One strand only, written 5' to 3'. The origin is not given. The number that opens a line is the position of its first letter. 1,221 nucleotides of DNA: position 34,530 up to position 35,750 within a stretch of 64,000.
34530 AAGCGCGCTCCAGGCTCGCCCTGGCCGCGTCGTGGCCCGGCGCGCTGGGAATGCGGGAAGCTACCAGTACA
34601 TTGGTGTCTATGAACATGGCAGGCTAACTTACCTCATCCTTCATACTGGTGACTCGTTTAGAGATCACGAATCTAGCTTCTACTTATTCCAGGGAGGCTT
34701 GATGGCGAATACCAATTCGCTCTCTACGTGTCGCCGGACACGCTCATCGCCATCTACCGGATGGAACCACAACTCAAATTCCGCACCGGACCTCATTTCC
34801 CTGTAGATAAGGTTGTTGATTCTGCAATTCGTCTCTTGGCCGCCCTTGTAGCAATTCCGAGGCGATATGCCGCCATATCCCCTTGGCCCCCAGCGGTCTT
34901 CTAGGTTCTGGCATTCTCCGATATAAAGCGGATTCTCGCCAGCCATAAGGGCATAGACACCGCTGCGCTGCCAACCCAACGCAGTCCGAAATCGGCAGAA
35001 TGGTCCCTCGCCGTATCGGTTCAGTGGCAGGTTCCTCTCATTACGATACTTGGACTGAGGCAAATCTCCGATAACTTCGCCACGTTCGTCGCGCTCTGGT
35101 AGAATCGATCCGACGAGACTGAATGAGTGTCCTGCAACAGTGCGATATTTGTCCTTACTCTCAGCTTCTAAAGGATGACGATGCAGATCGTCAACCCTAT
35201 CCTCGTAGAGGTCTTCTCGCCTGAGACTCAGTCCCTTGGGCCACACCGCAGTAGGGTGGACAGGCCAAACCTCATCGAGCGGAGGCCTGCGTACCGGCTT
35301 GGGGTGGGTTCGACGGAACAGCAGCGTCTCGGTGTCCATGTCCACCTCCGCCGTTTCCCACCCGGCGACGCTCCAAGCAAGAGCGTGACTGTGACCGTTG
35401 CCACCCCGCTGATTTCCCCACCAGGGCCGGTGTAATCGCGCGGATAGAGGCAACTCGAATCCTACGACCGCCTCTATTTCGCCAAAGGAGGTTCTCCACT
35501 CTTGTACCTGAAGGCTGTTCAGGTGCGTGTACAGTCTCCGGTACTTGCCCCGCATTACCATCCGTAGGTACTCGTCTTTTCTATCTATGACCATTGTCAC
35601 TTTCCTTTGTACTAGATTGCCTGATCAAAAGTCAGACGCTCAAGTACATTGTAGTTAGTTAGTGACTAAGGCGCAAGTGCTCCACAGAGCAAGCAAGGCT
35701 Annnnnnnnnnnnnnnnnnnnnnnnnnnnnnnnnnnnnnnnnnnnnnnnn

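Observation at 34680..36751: Low-GC two-gene cassette pairing a NucS/DUF91-like PD-(D/E)xK nuclease with a GIY-YIG-domain protein: candidate undescribed defence or addiction system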

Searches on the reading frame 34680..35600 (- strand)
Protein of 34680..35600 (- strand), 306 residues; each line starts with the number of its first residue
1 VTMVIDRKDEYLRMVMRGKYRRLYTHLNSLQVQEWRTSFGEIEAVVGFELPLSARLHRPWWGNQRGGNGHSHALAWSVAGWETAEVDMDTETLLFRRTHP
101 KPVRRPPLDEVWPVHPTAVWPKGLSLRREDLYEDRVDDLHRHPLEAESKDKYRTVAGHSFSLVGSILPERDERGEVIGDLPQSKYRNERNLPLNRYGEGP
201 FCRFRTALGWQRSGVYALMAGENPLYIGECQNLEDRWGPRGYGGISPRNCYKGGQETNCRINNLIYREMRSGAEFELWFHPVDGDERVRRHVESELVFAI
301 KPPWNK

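Call 3: search_protein_families(library=pfam, proteins=[window:34680-35600:-], max_evalue=1)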
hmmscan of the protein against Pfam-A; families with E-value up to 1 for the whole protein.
window:34680-35600:- (306 aa): 2 families
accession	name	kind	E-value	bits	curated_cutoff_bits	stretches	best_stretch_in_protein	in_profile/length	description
PF24698.1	DUF7662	-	2.8e-13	49.9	26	1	21-97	2-71/72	Domain of unknown function (DUF7662)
PF01541.30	GIY-YIG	-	0.03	15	22.6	1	213-238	2-28/78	GIY-YIG catalytic domain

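Call 4: search_protein_families(library=padloc, proteins=[window:34680-35600:-], max_evalue=1)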
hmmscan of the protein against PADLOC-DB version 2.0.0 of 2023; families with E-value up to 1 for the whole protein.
window:34680-35600:- (306 aa): 1 family
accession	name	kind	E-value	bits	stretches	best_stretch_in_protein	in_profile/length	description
PDLC04922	PDC-S14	-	0.063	10.5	1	209-236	46-72/305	-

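Call 5: search_protein_families(library=ncbifam, proteins=[window:34680-35600:-], max_evalue=1)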
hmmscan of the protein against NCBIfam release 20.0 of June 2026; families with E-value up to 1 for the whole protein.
window:34680-35600:- (306 aa): 0 families

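Call 8: search_solved_structures(query=window:34680-35600:-, max_evalue=10, show_alignments=2)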
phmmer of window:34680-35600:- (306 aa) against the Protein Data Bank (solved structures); distinct sequences matched with E-value up to 10: 0.

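Call 9: search_protein_families(library=phrogs, proteins=[window:34680-35600:-], max_evalue=1)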
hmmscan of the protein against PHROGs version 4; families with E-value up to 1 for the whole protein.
window:34680-35600:- (306 aa): 1 family
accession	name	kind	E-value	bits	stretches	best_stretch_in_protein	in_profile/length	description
phrog_1111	-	DNA, RNA and nucleotide metabolism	0.034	15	1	212-280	35-97/139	endonuclease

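Call 11: find_homologous_proteins(query=window:34680-35600:-, max_evalue=0.001)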
Query window:34680-35600:- (306 aa): 281 proteins with E <= 0.001 among 861 candidates; the best 120 are listed.
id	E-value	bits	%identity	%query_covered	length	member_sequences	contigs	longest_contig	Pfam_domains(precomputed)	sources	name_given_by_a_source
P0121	2.0e-169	581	80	99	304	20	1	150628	PF24698.2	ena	-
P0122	1.6e-159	549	75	99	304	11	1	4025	PF24698.2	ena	-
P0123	5.1e-127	442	64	99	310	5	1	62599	PF24698.2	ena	-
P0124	6.6e-127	442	68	94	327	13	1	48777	PF24698.2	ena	-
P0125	3.7e-125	436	61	99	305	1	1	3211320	PF24698.2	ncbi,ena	-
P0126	5.0e-124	432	63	99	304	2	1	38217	PF24698.2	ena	-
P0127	1.7e-121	424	62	99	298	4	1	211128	PF24698.2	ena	-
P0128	2.2e-120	420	61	99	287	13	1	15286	PF24698.2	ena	-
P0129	3.4e-119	416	70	82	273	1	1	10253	PF24698.2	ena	-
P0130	2.3e-117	410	60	99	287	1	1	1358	PF24698.2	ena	-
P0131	3.1e-115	403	58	99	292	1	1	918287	PF24698.2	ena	-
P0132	2.2e-113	397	60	99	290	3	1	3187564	PF24698.2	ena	-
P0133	2.2e-113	397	58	99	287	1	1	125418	PF24698.2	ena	-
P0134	4.4e-113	396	59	99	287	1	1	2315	PF24698.2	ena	-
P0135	1.8e-111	391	57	99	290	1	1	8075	PF24698.2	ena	-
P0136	2.1e-109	384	70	50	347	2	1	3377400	PF01541.31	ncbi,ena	-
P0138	1.1e-104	369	56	99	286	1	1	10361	PF24698.2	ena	-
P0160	1.2e-77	280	68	42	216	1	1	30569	PF24698.2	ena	-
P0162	1.5e-73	266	71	50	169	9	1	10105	-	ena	-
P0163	1.4e-71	260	44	99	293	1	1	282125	PF24698.2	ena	-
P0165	1.8e-65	240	53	44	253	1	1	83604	PF24698.2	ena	-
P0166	4.9e-65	238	41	94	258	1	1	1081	PF24698.2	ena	-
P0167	2.4e-64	236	81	41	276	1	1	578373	PF24698.2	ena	-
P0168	1.8e-53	200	67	44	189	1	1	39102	PF24698.2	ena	-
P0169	1.8e-52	197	55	44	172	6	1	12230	PF24698.2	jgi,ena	jgi:hypothetical protein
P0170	2.4e-51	193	58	52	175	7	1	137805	PF24698.2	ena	-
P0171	1.7e-50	190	46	50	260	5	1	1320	PF24698.2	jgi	-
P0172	1.5e-49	187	47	50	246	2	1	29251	PF24698.2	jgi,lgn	jgi:hypothetical protein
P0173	2.9e-48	183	69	40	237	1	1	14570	PF24698.2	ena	-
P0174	1.1e-47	181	37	95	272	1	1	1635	PF24698.2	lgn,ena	-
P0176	1.5e-47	181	44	50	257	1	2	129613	PF24698.2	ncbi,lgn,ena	-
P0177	1.7e-47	181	36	94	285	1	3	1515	PF24698.2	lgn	-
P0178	8.5e-47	178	44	55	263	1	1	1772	PF24698.2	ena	-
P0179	1.0e-46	178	45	50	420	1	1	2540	PF24698.2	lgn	-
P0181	3.5e-46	176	47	48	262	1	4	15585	PF24698.2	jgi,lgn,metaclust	jgi:hypothetical protein|metaclust:\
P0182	1.0e-45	175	78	31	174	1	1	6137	PF24698.2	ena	-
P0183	8.3e-45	172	64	42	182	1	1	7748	PF24698.2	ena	-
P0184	1.0e-44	171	39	88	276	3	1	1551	PF24698.2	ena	-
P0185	1.0e-44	171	44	50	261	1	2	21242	PF24698.2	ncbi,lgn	-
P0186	1.4e-44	171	48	54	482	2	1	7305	PF24706.2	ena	-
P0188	2.4e-44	170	46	49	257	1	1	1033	PF24698.2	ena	-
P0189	3.3e-44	170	47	48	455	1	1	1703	PF18765.8,PF24698.2,PF01909.30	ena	-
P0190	3.7e-44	170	42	48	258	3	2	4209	PF24698.2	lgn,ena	-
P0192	5.7e-43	166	46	48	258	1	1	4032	PF24698.2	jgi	jgi:hypothetical protein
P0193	6.4e-43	165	45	49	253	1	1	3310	PF24698.2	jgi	jgi:hypothetical protein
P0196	1.9e-42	164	62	33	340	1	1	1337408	PF13701.13,PF24698.2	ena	-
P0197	1.9e-42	164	41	59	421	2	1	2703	PF24698.2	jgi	-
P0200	5.7e-42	162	35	94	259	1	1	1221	PF24698.2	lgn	-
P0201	6.3e-42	162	48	50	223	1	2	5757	PF24698.2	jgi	jgi:hypothetical protein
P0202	2.0e-41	161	36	94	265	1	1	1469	PF24698.2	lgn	-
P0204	2.8e-41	160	37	88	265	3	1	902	PF24698.2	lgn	-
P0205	1.5e-40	158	39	59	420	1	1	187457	PF24698.2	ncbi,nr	ncbi:MAG: GIY-YIG nuclease family protein [Candidatus Bathyarchaeota archaeon]|nr:GIY-YIG nuclease f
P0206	1.7e-40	158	43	50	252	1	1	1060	PF24698.2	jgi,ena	-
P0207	2.2e-40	157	76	31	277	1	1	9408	PF01850.28,PF24698.2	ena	-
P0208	3.8e-40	156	44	49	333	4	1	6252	PF24698.2,PF07866.18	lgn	-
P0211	1.4e-39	155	44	48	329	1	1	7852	PF24698.2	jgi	jgi:hypothetical protein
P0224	2.5e-38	150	43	50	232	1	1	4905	PF24698.2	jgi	-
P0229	7.7e-38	149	47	41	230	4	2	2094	PF24698.2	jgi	jgi:hypothetical protein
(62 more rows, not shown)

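Call 12: find_encoding_contigs(protein=P0121, flank=6000, max_places=3)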
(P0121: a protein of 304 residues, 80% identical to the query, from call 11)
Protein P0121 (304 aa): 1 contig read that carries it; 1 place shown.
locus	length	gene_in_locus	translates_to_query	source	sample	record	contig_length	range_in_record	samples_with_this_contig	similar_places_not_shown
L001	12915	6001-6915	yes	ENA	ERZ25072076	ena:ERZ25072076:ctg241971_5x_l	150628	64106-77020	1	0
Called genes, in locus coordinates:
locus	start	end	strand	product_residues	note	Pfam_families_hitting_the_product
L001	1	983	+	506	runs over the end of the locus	PF01548:DEDD_Tnp_IS110, PF02371:Transposase_20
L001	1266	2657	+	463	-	PF01548:DEDD_Tnp_IS110, PF02371:Transposase_20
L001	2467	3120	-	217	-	PF13701:DDE_Tnp_1_4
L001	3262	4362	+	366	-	PF01609:DDE_Tnp_1, PF13751:DDE_Tnp_1_6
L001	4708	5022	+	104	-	PF01548:DEDD_Tnp_IS110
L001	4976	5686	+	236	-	PF01548:DEDD_Tnp_IS110 (weak), PF02371:Transposase_20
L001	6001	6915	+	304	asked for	PF24698:DUF7662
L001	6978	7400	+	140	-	PF01850:PIN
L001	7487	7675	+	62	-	-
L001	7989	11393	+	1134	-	PF13482:RNase_H_2, PF13086:AAA_11 (faint), PF13604:AAA_30, PF13087:AAA_12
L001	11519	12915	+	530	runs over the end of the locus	-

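Call 13: find_encoding_contigs(protein=P0125, flank=6000, max_places=3)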
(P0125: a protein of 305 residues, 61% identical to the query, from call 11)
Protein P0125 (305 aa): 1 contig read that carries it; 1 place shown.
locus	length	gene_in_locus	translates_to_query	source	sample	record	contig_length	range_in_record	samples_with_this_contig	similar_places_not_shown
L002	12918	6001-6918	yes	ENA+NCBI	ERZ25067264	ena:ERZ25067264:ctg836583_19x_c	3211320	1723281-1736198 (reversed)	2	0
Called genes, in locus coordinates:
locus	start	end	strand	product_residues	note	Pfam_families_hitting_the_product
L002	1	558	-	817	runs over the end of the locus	PF02515:CoA_transf_3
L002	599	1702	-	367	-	PF02771:Acyl-CoA_dh_N, PF02770:Acyl-CoA_dh_M, PF00441:Acyl-CoA_dh_1, PF08028:Acyl-CoA_dh_2 (weak)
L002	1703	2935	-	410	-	PF02771:Acyl-CoA_dh_N, PF02770:Acyl-CoA_dh_M, PF00441:Acyl-CoA_dh_1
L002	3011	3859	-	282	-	PF00561:Abhydrolase_1, PF12146:Hydrolase_4, PF12697:Abhydrolase_6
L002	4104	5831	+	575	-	PF01019:G_glu_transpept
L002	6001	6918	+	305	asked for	PF24698:DUF7662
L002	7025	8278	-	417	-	PF09376:NurA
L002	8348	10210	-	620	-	PF00009:GTP_EFTU, PF01926:MMR_HSR1 (weak), PF03144:GTP_EFTU_D2, PF25461:Beta-barrel_SelB, PF09106:WHD_2nd_SelB, PF09107:WHD_3rd_SelB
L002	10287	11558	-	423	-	PF04055:Radical_SAM, PF06969:HemN_C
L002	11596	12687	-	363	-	PF01926:MMR_HSR1 (faint), PF06071:YchF-GTPase_C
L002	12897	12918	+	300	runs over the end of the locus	PF04055:Radical_SAM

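Call 17: find_related_loci(query=A1, collection=genome_contigs, flank=8000)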
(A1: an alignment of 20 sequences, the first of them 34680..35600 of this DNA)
Query A1 (306 aa) in genome_contigs; peptide patterns used: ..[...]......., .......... (x = any residue, [..] = any of these).
174 stretches matched a pattern; 170 encode a relative of the query (tblastn E <= 1e-3); the best 80 are kept; 80 distinct loci.
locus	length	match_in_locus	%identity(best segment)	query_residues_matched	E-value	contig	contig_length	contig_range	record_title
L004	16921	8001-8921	61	1-306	1e-125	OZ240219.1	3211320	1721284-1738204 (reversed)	MAG: Dehalococcoidia bacterium isolate 2031b148-c4c3-4f6c-84be-114f427fa112 genome assembly, chromosome: 1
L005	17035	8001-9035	70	153-306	1e-73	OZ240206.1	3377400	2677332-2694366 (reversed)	MAG: Dehalococcoidia bacterium isolate 2e453fae-0281-4c22-a0b3-57af5dde5db4 genome assembly, chromosome: 1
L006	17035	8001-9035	69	153-306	5e-72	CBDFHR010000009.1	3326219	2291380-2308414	MAG: Dehalococcoidia bacterium isolate d69144cb-8fdf-44db-909b-5cac20385fca genome assembly, contig: contig_9, whole gen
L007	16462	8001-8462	65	153-306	1e-66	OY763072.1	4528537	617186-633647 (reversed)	MAG: Dehalococcoidia bacterium isolate 40e540cc-5106-4b3b-ab2b-631d7f64572a genome assembly, chromosome: 1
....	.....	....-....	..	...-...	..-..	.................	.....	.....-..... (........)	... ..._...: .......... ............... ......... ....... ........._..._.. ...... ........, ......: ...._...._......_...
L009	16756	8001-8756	38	18-305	2e-52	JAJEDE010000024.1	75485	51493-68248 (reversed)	MAG: Chloroflexota bacterium isolate jk18xAbins.55 k141_1363903, whole genome shotgun sequence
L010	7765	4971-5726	36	18-305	8e-53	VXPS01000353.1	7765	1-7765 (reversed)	MAG: Chloroflexi bacterium isolate SB0662_bin_61 NODE_6780_length_7765_cov_27.549676, whole genome shotgun sequence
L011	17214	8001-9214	37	8-305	1e-52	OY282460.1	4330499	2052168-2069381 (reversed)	MAG: uncultured Pseudomonadales bacterium genome assembly, chromosome: 1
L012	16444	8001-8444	54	153-306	3e-52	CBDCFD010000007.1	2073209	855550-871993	MAG: Dehalococcoidia bacterium isolate 00984b42-5fdc-41aa-b48b-cfc3a05d4d85 genome assembly, contig: contig_7, whole gen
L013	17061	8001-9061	53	150-306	3e-50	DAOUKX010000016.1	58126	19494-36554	MAG TPA_asm: Dehalococcoidia bacterium isolate S8_365 148686, whole genome shotgun sequence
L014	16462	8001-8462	49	153-306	9e-50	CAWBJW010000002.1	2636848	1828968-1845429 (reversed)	MAG: uncultured Alphaproteobacteria bacterium isolate MFD03044.bin.1.47 genome assembly, contig: contig_23385, whole gen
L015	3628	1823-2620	36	16-305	1e-48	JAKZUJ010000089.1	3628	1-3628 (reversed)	MAG: Chloroflexota bacterium isolate Langseth_MAG_00082 Langseth_MAG_00082_000000000089, whole genome shotgun sequence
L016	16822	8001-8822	35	15-305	3e-48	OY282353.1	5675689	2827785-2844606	MAG: uncultured Gammaproteobacteria bacterium genome assembly, chromosome: 1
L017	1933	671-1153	47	141-306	6e-49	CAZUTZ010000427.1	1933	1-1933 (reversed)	MAG TPA_asm: uncultured Wenzhouxiangella sp. isolate binchicken_co32_77 genome assembly, contig: NODE_118797_length_1933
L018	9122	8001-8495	48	142-306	5e-46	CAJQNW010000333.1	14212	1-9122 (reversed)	MAG: uncultured Tepidamorphus sp. isolate 10_20180417_Bin_METABAT_18_1 genome assembly, contig: c_000002348005, whole ge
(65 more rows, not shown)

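Call 50: search_protein_families(library=pfam, proteins=[P0186, P0136, P0189], max_evalue=0.1)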
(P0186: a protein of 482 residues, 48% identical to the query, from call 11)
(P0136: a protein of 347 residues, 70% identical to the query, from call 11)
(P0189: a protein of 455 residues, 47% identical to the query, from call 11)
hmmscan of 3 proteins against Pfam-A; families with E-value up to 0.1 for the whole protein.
P0186 (482 aa): 1 family
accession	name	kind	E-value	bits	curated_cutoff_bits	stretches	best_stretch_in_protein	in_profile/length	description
PF24706.1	DUF7669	-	6.6e-19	68.3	23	1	4-78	1-74/75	Domain of unknown function (DUF7669)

P0136 (347 aa): 2 families
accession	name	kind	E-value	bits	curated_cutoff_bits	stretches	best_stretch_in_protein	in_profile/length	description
PF01541.30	GIY-YIG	-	2.2e-05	25.1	22.6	1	254-280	2-29/78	GIY-YIG catalytic domain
PF19542.4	DUF6066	-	0.011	15.4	26.8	0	299-329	183-213/214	Family of unknown function (DUF6066)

P0189 (455 aa): 11 families
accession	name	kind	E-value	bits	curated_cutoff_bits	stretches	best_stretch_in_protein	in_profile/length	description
PF24698.1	DUF7662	-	2.2e-15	56.7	26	1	176-247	1-69/72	Domain of unknown function (DUF7662)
PF01909.29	NTP_transf_2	-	1.2e-08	35.7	21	1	351-420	2-73/93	Nucleotidyltransferase domain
PF18765.7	Polbeta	-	6.8e-07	29.8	26.9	1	360-442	9-86/93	Polymerase beta, Nucleotidyltransferase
PF22600.2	MTPAP-like_central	-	0.00029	21.4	27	1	341-404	16-80/139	Poly(A) RNA polymerase, mitochondrial-like, central palm domain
PF01541.30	GIY-YIG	-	0.00099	19.8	22.6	1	63-148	2-74/78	GIY-YIG catalytic domain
PF14792.12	DNA_pol_B_palm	-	0.017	15.8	25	1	359-408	19-67/113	DNA polymerase beta palm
PF24033.1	DUF7342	-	0.017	15.6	31.6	1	284-361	22-100/150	Family of unknown function (DUF7342)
PF01978.25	TrmB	-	0.032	14.5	25.6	0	263-320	6-63/68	Sugar-specific transcriptional regulator TrmB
PF01047.28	MarR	-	0.057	13.7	24.6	0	263-308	1-46/59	MarR family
PF09339.16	HTH_IclR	-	0.071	13.3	22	0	268-307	6-46/52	IclR helix-turn-helix domain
PF13412.12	HTH_24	-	0.083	12.9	21.9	0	283-307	21-45/48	Winged helix-turn-helix DNA-binding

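Call 58: predict_structure(alignment_id=A4)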
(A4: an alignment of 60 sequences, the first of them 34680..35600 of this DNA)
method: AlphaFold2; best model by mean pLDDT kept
length: 306 residues; sequences in the alignment: 60
mean_pLDDT: 84.5   pTM: 0.58
mean pLDDT of the five models: 84.5, 84.4, 83.7, 83.4, 83.2
residues with pLDDT >= 90: 201; 70-90: 45; 50-70: 19; < 50: 41
segments of 3 or more residues with pLDDT < 50: 104-108, 112-115, 117-138, 140-142, 144-147
pLDDT, mean of each block of 10 residues (from residue 1): 67 88 96 97 97 94 70 90 97 93 49 41 39 45 54 97 96 95 82 93 93 98 97 90 87 92 97 97 97 98 96
secondary structure, 60 per line:
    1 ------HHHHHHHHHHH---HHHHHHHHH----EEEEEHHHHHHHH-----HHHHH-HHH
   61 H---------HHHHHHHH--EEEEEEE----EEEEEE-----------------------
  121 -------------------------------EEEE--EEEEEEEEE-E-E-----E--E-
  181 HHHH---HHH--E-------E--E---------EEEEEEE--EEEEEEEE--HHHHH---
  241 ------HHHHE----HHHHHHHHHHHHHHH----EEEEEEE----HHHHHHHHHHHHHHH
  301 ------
elements in order: H7-17 H21-29 E34-38 H39-46 H52-56 H58-61 H71-78 E81-87 E92-97 E152-155 E158-166 H181-184 E214-220 E223-230 H233-237 H247-250 H256-270 E275-281 H286-300
